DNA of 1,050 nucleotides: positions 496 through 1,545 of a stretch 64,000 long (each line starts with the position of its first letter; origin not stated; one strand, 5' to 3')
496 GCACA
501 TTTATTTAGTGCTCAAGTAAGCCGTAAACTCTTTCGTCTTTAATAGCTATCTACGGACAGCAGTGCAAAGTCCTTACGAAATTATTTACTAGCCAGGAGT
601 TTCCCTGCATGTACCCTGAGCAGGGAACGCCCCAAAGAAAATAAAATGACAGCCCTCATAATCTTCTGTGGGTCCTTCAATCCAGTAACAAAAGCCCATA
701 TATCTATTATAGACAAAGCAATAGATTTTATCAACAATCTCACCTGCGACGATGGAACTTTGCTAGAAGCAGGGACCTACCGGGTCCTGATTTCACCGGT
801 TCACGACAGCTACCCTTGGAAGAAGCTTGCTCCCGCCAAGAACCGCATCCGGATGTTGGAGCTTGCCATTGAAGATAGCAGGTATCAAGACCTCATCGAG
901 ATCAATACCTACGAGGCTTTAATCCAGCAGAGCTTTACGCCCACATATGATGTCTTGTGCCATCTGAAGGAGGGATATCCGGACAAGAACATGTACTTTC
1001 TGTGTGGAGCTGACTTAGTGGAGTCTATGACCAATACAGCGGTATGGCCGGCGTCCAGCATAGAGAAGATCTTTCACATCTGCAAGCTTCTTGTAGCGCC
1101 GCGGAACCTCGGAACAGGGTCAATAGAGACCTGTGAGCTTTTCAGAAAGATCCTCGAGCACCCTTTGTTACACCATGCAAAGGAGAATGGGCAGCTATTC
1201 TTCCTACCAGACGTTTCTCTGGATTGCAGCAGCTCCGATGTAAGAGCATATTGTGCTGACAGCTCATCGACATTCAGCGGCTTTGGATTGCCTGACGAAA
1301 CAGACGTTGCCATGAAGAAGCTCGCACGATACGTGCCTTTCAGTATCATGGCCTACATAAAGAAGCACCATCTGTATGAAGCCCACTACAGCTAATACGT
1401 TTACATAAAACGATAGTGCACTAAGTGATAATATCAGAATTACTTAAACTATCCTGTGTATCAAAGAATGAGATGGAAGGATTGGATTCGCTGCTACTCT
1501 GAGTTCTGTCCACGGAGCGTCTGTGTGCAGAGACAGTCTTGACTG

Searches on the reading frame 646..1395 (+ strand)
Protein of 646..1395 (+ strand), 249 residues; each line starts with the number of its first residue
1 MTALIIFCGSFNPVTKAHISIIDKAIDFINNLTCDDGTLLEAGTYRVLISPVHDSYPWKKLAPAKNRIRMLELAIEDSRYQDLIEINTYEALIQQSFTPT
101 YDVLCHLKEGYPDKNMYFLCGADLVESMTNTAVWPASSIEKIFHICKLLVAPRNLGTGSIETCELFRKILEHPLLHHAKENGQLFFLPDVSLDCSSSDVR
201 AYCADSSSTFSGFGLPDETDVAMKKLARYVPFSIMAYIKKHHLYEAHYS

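Call 8: find_encoding_contigs(protein=window:646-1395:+, flank=10000)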
Protein window:646-1395:+ (249 aa): 23 contigs read that carry it; 6 places shown.
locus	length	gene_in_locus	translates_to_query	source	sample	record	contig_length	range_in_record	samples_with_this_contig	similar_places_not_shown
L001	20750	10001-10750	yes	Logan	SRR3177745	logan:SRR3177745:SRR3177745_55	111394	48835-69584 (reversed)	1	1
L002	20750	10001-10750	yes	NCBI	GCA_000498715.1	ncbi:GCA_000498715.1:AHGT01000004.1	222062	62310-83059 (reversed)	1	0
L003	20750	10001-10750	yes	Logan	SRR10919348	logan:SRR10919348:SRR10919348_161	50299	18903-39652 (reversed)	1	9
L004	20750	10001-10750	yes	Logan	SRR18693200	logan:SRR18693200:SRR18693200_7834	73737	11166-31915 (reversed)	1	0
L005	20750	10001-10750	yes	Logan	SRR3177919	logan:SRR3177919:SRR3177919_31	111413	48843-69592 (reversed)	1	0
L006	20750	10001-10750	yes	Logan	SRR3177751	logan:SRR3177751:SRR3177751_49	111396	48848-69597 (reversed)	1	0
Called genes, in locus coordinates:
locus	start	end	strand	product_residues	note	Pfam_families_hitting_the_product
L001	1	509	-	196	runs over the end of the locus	-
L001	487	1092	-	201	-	-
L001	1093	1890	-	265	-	-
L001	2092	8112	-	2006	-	PF00122:E1-E2_ATPase (weak)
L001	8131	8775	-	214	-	-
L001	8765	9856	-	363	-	PF11380:Stealth_CR2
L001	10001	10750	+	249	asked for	PF01467:CTP_transf_like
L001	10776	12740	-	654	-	-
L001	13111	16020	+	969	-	-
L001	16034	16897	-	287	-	-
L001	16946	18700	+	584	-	-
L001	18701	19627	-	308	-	-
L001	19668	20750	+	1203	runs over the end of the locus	PF00069:Pkinase, PF07714:PK_Tyr_Ser-Thr, PF12796:Ank_2, PF12796:Ank_2, PF13637:Ank_4 (weak), PF12796:Ank_2, PF13637:Ank_4 (weak), PF12796:Ank_2, +4 more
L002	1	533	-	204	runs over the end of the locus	-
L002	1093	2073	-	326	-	-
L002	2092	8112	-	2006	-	PF00122:E1-E2_ATPase (weak)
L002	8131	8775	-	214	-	-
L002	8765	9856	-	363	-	PF11380:Stealth_CR2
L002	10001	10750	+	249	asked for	PF01467:CTP_transf_like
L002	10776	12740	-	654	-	-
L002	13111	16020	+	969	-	-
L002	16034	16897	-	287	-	-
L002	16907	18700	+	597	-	-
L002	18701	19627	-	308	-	-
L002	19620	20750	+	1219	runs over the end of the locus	PF00069:Pkinase, PF07714:PK_Tyr_Ser-Thr, PF00023:Ank (faint), PF12796:Ank_2, PF13606:Ank_3 (faint), PF12796:Ank_2, PF13637:Ank_4 (weak), PF12796:Ank_2, +2 more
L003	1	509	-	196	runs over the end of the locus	-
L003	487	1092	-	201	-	-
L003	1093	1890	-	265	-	-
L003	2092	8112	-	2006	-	PF00122:E1-E2_ATPase (weak)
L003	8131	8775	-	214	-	-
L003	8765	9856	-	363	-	PF11380:Stealth_CR2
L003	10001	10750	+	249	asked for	PF01467:CTP_transf_like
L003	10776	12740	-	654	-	-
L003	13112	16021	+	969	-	-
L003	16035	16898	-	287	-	-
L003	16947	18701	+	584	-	-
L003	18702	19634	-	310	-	-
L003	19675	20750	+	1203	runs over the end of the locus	PF00069:Pkinase, PF07714:PK_Tyr_Ser-Thr, PF12796:Ank_2, PF12796:Ank_2, PF13637:Ank_4 (weak), PF12796:Ank_2, PF13637:Ank_4 (weak), PF12796:Ank_2, +4 more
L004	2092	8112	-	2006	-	PF00122:E1-E2_ATPase (weak)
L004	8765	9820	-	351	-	PF11380:Stealth_CR2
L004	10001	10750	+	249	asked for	PF01467:CTP_transf_like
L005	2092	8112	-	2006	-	PF00122:E1-E2_ATPase (weak)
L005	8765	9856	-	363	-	PF11380:Stealth_CR2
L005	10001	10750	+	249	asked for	PF01467:CTP_transf_like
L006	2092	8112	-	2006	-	PF00122:E1-E2_ATPase (weak)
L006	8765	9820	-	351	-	PF11380:Stealth_CR2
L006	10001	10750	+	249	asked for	PF01467:CTP_transf_like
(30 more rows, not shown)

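Call 11: search_protein_families(library=pfam, proteins=[L002:8768-9856:-, L002:8131-8775:-, window:646-1395:+], max_evalue=1)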
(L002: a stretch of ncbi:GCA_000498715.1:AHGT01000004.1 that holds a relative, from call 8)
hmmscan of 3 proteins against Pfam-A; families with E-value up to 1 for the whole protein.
L002:8768-9856:- (363 aa): 2 families
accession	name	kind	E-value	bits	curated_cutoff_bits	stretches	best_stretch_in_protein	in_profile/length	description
PF11380.13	Stealth_CR2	-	2.5e-28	98.9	39.4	1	66-167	1-101/108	Stealth protein CR2, conserved region 2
PF17101.10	Stealth_CR1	-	3.1e-05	24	27.2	1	36-46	3-13/29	Stealth protein CR1, conserved region 1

L002:8131-8775:- (214 aa): 0 families

window:646-1395:+ (249 aa): 2 families
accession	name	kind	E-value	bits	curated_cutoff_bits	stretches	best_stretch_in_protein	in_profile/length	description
PF01467.32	CTP_transf_like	-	1.4e-11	45.1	21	1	6-201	1-132/133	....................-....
PF03813.20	Nrap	-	0.1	13.2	31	1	46-101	81-138/149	Nrap protein domain 1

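Call 13: find_homologous_proteins(query=L002:8768-9856:-, max_evalue=0.01)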
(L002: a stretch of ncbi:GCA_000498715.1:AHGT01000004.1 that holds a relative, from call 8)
Query L002:8768-9856:- (363 aa): 117 proteins with E <= 0.01 among 1328 candidates.
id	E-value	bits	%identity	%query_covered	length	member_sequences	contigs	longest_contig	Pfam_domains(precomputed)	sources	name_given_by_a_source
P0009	3.7e-249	844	99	100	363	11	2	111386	PF11380.14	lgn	-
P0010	8.7e-196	668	79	100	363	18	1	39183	PF11380.14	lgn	-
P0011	1.0e-185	635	77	99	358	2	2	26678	PF11380.14,PF17101.11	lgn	-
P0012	2.9e-103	364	51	93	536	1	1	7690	PF11380.14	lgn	-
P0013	7.0e-103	363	50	96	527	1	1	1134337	PF11380.14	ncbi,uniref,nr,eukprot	ncbi:SacB [Giardia muris]|uniref:SacB n=1 Tax=Giardia muris TaxID=5742 RepID=A0A4Z1T011_GIAMU|nr:Sac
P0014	2.0e-24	105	28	86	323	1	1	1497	PF11380.14,PF17102.11,PF17103.11,PF17101.11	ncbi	-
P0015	2.1e-23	101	44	35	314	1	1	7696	PF11380.14,PF17101.11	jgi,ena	-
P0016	1.2e-22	99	42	38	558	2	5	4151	PF11380.14,PF17102.11,PF17103.11,PF17101.11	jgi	jgi:UDP-N-acetylglucosamine-lysosomal-enzyme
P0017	1.6e-21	95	41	38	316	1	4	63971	PF11380.14,PF17101.11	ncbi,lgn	ncbi:MAG: stealth family protein [Mangrovibacterium sp.]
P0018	2.0e-21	95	36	53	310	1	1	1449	PF11380.14,PF17103.11,PF17101.11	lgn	-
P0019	1.4e-20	92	43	40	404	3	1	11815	PF11380.14,PF17101.11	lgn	-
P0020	1.6e-20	92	44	37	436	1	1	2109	PF11380.14,PF17102.11,PF00066.23,PF17101.11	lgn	-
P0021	1.7e-20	92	30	81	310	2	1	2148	PF11380.14,PF17101.11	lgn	-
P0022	3.6e-20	91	30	84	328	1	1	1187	PF11380.14,PF17103.11,PF17101.11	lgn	-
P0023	5.2e-20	90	45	36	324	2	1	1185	PF11380.14,PF17103.11,PF17101.11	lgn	-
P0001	7.4e-20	90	44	37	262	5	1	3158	PF11380.14,PF17101.11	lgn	-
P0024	1.5e-19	89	44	36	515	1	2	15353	PF11380.14,PF17101.11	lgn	-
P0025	1.9e-19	88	41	40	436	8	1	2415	PF11380.14,PF17102.11,PF17103.11,PF17101.11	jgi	-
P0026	2.5e-19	88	36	64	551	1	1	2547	PF11380.14,PF17102.11,PF17101.11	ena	-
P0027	2.7e-19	88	40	38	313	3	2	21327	PF11380.14,PF17101.11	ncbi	-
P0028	3.0e-19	88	42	38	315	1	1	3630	PF11380.14,PF17101.11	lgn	-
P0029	3.2e-19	87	32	88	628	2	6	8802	PF11380.14,PF17102.11,PF17103.11,PF17101.11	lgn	-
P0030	3.3e-19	87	39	38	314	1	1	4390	PF11380.14,PF17103.11,PF17101.11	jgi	-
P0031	3.5e-19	87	42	38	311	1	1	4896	PF11380.14,PF17103.11,PF17101.11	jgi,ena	-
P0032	5.3e-19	87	38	39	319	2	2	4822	PF11380.14,PF17101.11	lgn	-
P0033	5.7e-19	87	29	86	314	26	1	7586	PF11380.14,PF17102.11,PF17101.11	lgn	-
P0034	6.3e-19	86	44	34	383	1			PF11380.14,PF17102.11,PF17103.11,PF17101.11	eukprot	eukprot:TRINITY_DN1546_c0_g1_i1.p1 TRINITY_DN1546_c0_g1~~TRINITY_DN1546_c0_g1_i1.p1 ORF type:complet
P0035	6.6e-19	86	45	37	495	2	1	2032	PF11380.14,PF17102.11,PF00066.23,PF17101.11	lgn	-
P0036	7.7e-19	86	41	38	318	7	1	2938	PF11380.14,PF17103.11,PF17101.11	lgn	-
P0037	1.1e-18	86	44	36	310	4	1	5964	PF11380.14,PF17101.11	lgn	-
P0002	1.4e-18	85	43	34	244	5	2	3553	PF11380.14,PF17101.11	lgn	-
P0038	1.4e-18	85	33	61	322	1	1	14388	PF11380.14,PF17101.11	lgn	-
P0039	1.5e-18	85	40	41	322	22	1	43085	PF11380.14,PF17101.11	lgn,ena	-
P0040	1.8e-18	85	38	41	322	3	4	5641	PF11380.14,PF17101.11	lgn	-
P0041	2.5e-18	85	36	53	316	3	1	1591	PF11380.14,PF17101.11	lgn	-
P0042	2.6e-18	84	32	58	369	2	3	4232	PF11380.14,PF17102.11,PF17101.11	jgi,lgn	-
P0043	2.9e-18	84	44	37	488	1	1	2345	PF11380.14,PF17102.11,PF00066.23,PF17101.11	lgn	-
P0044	3.3e-18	84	42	42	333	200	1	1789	PF11380.14,PF17103.11,PF17101.11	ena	-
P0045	3.8e-18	84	35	46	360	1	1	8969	PF11380.14,PF17101.11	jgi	-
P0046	4.1e-18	84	40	37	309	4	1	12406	PF11380.14,PF17101.11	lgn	-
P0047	4.6e-18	84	42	37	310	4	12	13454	PF11380.14,PF17101.11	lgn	-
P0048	6.8e-18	83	45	36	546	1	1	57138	PF11380.14,PF17102.11,PF17103.11,PF17101.11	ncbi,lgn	-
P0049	8.5e-18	83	26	95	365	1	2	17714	PF11380.14,PF17101.11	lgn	-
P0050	9.2e-18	83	41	38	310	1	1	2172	PF11380.14,PF17101.11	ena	-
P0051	1.1e-17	82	32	65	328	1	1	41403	PF11380.14,PF17101.11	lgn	-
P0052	1.2e-17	82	41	38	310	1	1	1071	PF11380.14,PF17101.11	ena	-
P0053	1.3e-17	82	43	38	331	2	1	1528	PF11380.14,PF17103.11,PF17101.11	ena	-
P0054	1.5e-17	82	43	37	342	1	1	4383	PF11380.14,PF17102.11,PF17101.11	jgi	jgi:hypothetical protein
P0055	1.8e-17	82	39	38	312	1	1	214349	PF11380.14,PF17101.11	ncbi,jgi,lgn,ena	-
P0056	2.7e-17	81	41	38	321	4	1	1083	PF11380.14,PF17103.11,PF17101.11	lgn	-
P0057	2.8e-17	81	37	39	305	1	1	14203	PF11380.14,PF17101.11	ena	-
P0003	2.9e-17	81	35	41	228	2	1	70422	PF11380.14,PF17101.11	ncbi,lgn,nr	ncbi:MAG: Stealth CR1 domain-containing protein [Endomicrobium sp.]|nr:Stealth CR1 domain-containing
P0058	3.5e-17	81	42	36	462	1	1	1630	PF11380.14,PF17102.11,PF00066.23,PF17101.11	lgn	-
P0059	4.8e-17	80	38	42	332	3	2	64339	PF11380.14,PF17103.11,PF17101.11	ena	-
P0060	9.9e-17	79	39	35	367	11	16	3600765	PF11380.14,PF17101.11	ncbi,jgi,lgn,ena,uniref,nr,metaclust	ncbi:stealth family protein [Rahnella aceris]|uniref:stealth family protein n=1 Tax=Rahnella sp. (st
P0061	1.0e-16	79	40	37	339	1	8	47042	PF11380.14,PF17103.11,PF17101.11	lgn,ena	-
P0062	1.1e-16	79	40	37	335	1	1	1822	PF11380.14,PF17101.11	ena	-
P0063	1.7e-16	78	40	36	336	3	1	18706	PF11380.14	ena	-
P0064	1.7e-16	78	36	38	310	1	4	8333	PF11380.14,PF17103.11,PF17101.11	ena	-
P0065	2.2e-16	78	32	58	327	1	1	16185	PF11380.14,PF17103.11,PF17101.11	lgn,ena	-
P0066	3.1e-16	78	43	33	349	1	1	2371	PF11380.14,PF17101.11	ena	-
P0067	3.9e-16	77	32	61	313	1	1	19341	PF11380.14,PF17101.11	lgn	-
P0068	4.3e-16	77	38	42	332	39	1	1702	PF11380.14,PF17103.11,PF17101.11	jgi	jgi:hypothetical protein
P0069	5.6e-16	77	42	33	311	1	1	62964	PF11380.14,PF17102.11,PF17103.11,PF17101.11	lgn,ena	-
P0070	6.6e-16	77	31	62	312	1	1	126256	PF11380.14,PF17101.11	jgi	-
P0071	6.8e-16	76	40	38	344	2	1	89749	PF11380.14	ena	-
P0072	7.4e-16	76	34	46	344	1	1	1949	PF11380.14,PF17101.11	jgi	-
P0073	8.3e-16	76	43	34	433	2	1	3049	PF11380.14,PF17102.11,PF17103.11,PF17101.11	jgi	jgi:hypothetical protein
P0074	9.1e-16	76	40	31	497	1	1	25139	PF11380.14,PF00066.23,PF18440.8,PF17101.11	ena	-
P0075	9.9e-16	76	34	60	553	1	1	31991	PF11380.14,PF17102.11,PF17101.11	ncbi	-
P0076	1.3e-15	76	35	44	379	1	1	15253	PF11380.14,PF17101.11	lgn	-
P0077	1.9e-15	75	42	34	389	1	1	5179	PF11380.14,PF17102.11,PF17101.11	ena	-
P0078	2.1e-15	75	36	40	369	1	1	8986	PF11380.14,PF17101.11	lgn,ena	-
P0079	2.5e-15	75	43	33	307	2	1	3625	PF11380.14,PF17101.11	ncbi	-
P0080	2.9e-15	74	34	40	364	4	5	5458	PF11380.14,PF17101.11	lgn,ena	-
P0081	4.1e-15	74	32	58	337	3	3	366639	PF11380.14,PF17101.11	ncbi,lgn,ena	-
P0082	5.2e-15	74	32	40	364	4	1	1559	PF11380.14,PF17101.11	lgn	-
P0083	6.5e-15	73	37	38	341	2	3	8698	PF11380.14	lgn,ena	-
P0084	1.5e-14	72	38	38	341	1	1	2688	PF11380.14,PF17101.11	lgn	-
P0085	1.7e-14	72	36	42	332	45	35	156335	PF11380.14,PF17103.11,PF17101.11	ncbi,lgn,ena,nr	ncbi:MAG: stealth family protein [Alistipes sp.]|nr:stealth family protein [Alistipes sp.]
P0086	1.7e-14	72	39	31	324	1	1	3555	PF11380.14,PF17101.11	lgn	-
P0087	1.9e-14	72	39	37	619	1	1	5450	PF11380.14,PF17102.11,PF17103.11,PF17101.11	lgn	-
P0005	2.0e-14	72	32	68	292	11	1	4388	PF11380.14,PF17103.11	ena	-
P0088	2.1e-14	72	42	35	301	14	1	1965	PF11380.14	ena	-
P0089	2.6e-14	71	45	33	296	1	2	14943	PF11380.14,PF17103.11,PF17101.11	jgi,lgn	jgi:hypothetical protein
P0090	4.6e-14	70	37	36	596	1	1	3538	PF11380.14,PF17102.11,PF17103.11,PF17101.11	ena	-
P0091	7.6e-14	70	38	38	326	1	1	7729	PF11380.14,PF17101.11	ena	-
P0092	1.6e-13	69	27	83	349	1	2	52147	PF11380.14,PF17102.11,PF17101.11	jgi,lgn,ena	jgi:hypothetical protein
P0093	2.1e-13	68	39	37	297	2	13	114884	PF11380.14,PF17103.11,PF17101.11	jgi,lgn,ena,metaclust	metaclust:\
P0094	2.5e-13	68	33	60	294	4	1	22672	PF11380.14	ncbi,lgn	-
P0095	2.9e-13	68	34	38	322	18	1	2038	PF11380.14,PF17101.11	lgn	-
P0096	3.2e-13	68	39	33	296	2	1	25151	PF11380.14,PF17103.11,PF17101.11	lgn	-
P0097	3.6e-13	68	28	64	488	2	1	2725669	PF11380.14,PF17102.11,PF17103.11,PF17101.11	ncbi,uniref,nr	ncbi:hypothetical protein M0813_16848 [Anaeramoeba flamelloides]|uniref:Uncharacterized protein n=1 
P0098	3.6e-13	68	36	37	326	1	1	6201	PF11380.14,PF17102.11,PF17101.11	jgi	jgi:hypothetical protein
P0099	4.7e-13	67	38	33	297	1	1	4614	PF11380.14,PF17101.11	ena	-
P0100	5.5e-13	67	29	67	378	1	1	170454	PF11380.14,PF17103.11,PF17101.11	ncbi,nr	ncbi:hypothetical protein DL96DRAFT_1722692 [Flagelloscypha sp. PMI_526]|nr:hypothetical protein DL9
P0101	6.1e-13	67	31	38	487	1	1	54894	PF11380.14,PF17102.11,PF17101.11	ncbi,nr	ncbi:hypothetical protein PybrP1_001982 [[Pythium] brassicae (nom. inval.)]|nr:hypothetical protein 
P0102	9.0e-13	66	39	33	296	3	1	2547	PF11380.14,PF17103.11,PF17101.11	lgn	-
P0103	1.1e-12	66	38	37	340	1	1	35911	PF11380.14,PF17101.11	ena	-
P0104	1.6e-12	65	39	33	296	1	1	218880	PF11380.14,PF17101.11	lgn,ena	-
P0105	4.7e-12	64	36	41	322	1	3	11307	PF11380.14,PF17101.11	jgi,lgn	jgi:Stealth protein CR2, conserved region 2/Stealth protein CR1, conserved region 1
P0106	5.4e-12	64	34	40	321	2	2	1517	PF11380.14,PF17101.11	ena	-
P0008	5.5e-12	64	41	32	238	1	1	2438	PF11380.14,PF17101.11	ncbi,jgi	jgi:hypothetical protein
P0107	1.1e-11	63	31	43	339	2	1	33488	PF11380.14,PF17101.11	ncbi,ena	-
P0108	4.8e-11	61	34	37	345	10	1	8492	PF11380.14,PF17101.11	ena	-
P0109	5.8e-11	60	36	33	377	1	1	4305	PF11380.14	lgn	-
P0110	7.7e-11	60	38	36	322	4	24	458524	PF11380.14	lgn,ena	-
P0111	9.4e-10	56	35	35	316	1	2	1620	PF11380.14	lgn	-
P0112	1.4e-9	56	37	33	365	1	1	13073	PF11380.14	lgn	-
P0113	8.8e-9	53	33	36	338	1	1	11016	PF11380.14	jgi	-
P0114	1.1e-7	50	32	39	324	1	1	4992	PF11380.14,PF17101.11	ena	-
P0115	1.5e-7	49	32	41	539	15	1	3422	PF11380.14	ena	-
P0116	1.5e-6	46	31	37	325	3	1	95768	PF11380.14,PF17101.11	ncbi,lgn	-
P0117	2.6e-6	45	36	33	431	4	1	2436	PF11380.14,PF17101.11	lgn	-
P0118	1.6e-4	39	38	20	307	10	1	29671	PF11380.14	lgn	-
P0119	1.7e-4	39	26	33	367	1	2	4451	PF11380.14,PF17101.11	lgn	-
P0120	3.2e-4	38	33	29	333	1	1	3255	PF11380.14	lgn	-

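Call 14: search_solved_structures(query=L002:8768-9856:-, max_evalue=1, show_alignments=3)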
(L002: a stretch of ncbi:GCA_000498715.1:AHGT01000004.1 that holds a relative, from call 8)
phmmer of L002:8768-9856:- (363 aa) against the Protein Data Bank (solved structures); distinct sequences matched with E-value up to 1: 5.
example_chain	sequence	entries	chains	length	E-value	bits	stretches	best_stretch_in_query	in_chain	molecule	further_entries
7dxi_A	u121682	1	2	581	6.4e-24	88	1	26-165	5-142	FI02838p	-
7s6n_A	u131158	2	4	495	5.5e-20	75.1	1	65-159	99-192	N-acetylglucosamine-1-phosphotransferase (GNPT) alpha (GNPTAB) catalytic domain,N-acetylgl | N-acetylglucosamine-1-phosphotransferase subunit alpha,N-acetylgluc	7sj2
9bgg_A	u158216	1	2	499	2.3e-19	73.1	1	65-160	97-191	highly active truncation of GlcNAc-1-phosphotransferase, S1S3,N-acetylglucosamine-1-phosph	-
7s05_B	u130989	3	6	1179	1.9e-18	70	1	65-159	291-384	N-acetylglucosamine-1-phosphotransferase subunits alpha/beta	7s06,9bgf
8j2n_A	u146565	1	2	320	1.2e-16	64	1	35-166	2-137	Exopolysaccharide phosphotransferase CpsY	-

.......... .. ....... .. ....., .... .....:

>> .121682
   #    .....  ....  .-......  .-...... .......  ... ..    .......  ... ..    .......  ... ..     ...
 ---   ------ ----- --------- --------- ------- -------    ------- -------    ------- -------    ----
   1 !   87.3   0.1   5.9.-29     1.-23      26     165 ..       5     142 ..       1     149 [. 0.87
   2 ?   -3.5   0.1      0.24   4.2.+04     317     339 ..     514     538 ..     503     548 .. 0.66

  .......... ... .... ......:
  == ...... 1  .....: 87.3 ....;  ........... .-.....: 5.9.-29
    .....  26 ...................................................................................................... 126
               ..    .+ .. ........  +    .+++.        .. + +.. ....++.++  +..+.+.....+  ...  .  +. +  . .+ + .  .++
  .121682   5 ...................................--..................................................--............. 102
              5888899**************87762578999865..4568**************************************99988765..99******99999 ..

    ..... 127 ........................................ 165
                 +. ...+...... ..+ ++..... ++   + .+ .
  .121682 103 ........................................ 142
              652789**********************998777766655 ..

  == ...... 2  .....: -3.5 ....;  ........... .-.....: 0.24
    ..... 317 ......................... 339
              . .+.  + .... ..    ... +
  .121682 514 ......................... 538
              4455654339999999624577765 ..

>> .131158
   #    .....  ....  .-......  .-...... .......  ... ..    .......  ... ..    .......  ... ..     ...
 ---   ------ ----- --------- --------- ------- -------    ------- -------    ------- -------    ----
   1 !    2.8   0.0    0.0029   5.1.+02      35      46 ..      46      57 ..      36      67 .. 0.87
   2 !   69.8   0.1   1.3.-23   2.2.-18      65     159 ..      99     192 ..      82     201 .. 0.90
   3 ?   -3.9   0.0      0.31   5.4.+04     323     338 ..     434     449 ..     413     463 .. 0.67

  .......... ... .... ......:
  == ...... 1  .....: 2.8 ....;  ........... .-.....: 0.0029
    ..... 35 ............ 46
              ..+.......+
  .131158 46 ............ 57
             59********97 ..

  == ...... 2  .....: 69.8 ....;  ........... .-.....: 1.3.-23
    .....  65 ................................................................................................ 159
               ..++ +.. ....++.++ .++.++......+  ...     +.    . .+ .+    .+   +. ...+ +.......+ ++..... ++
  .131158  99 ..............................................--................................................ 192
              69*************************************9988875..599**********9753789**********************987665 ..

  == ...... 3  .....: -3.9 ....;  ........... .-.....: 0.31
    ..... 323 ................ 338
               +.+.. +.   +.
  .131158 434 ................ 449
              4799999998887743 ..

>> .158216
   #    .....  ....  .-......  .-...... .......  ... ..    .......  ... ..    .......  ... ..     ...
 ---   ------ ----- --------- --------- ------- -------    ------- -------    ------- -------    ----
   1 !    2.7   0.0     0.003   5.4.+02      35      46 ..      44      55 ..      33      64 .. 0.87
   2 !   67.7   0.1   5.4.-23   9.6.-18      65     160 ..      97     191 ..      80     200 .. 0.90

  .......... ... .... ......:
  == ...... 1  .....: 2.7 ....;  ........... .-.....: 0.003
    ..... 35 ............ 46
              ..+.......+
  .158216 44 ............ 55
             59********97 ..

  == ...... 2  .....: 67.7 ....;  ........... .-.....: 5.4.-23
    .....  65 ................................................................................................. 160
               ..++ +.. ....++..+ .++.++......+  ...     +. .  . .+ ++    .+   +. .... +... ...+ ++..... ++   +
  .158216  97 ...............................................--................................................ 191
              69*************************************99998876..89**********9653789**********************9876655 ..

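Call 25: find_encoding_contigs(protein=P0009, flank=3000, max_places=3)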
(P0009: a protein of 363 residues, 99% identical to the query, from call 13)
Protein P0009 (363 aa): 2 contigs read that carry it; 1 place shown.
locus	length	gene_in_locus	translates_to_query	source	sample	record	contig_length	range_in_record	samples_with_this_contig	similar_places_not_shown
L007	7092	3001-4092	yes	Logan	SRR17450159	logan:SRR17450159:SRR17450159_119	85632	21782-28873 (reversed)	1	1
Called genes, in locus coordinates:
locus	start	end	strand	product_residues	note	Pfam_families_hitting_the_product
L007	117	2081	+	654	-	-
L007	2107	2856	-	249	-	PF01467:CTP_transf_like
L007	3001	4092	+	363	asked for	PF11380:Stealth_CR2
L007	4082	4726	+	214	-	-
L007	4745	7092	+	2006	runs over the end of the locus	PF00122:E1-E2_ATPase (weak)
